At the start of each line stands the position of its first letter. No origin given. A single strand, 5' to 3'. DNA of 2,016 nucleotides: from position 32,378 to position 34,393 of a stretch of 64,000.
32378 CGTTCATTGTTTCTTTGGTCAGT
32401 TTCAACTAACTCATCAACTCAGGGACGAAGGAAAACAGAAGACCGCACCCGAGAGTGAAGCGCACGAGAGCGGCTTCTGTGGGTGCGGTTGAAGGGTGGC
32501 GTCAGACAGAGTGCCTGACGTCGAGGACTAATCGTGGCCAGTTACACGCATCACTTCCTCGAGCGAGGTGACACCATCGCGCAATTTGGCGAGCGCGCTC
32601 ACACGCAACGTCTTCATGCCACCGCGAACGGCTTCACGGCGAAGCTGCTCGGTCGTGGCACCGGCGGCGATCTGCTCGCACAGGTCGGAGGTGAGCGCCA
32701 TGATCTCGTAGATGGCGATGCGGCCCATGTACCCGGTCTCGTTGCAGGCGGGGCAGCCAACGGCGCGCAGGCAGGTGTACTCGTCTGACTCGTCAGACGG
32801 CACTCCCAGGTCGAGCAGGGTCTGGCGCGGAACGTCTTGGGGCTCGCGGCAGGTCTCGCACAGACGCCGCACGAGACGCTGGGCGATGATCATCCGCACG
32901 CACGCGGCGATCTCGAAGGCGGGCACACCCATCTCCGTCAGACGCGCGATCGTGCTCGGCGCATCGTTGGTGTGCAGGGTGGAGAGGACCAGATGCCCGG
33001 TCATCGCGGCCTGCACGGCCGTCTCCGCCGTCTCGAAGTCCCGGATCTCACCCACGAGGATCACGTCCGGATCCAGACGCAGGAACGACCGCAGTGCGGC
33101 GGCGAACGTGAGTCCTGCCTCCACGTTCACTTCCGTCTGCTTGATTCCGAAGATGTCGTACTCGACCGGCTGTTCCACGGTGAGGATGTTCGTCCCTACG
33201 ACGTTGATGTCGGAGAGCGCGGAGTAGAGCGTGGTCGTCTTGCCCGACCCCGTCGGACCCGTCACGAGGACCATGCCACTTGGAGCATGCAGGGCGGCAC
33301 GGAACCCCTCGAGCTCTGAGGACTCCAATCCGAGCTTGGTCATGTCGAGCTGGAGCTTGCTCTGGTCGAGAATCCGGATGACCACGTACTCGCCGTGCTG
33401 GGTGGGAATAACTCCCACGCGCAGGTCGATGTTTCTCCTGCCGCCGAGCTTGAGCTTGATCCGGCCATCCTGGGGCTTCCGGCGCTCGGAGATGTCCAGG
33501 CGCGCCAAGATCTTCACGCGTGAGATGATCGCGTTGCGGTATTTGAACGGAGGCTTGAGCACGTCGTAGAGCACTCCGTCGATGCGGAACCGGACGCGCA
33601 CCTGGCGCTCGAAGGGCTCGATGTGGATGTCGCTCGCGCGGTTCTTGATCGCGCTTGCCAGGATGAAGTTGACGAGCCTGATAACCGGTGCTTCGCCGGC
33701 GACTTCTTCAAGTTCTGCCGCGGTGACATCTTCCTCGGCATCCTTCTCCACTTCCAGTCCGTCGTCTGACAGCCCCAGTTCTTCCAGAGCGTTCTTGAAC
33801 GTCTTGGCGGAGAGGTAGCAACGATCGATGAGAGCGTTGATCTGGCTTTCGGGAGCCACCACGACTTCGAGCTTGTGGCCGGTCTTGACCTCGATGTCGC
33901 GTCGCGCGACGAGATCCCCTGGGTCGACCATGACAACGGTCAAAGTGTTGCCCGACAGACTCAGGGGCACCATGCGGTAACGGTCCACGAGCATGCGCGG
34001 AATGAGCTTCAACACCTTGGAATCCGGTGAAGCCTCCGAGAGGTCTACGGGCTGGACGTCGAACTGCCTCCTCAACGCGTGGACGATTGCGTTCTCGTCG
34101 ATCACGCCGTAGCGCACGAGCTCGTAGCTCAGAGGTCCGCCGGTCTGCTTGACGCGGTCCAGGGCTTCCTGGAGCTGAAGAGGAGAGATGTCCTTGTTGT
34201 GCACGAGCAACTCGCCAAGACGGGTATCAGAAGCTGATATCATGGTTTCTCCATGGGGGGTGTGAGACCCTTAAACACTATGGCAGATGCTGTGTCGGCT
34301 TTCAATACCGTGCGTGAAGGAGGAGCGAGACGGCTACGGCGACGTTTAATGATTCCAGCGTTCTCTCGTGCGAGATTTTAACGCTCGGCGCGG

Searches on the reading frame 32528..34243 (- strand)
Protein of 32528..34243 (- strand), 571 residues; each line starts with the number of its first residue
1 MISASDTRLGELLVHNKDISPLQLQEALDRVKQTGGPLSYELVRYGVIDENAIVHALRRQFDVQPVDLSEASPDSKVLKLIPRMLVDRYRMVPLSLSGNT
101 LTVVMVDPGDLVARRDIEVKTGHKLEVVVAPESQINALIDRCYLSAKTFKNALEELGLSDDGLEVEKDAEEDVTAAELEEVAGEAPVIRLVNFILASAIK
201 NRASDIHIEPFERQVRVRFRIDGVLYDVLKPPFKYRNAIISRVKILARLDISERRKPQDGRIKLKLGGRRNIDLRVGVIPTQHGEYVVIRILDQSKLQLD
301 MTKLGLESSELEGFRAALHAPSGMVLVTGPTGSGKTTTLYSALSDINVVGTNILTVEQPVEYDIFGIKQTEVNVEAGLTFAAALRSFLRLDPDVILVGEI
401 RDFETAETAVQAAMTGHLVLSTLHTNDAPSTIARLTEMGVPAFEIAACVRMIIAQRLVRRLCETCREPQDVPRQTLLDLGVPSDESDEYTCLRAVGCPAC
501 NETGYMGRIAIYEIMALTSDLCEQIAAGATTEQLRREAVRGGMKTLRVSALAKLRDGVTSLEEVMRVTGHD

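Call 80: search_protein_families(library=pfam, proteins=[window:32528-34243:-], max_evalue=0.001)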
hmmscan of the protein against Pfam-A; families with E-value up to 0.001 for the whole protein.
window:32528-34243:- (571 aa): 3 families
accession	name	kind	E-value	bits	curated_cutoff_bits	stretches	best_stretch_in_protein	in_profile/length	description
PF00437.27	T2SSE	-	1.1e-136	455.8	24.9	1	182-566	3-370/370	Type II/IV secretion system protein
PF05157.20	MshEN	-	4.2e-20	72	23.1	1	61-147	1-88/90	MshEN domain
PF25199.1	nSTAND_NTPase5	-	0.00086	19.6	34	0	322-359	41-79/145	Novel STAND NTPase 5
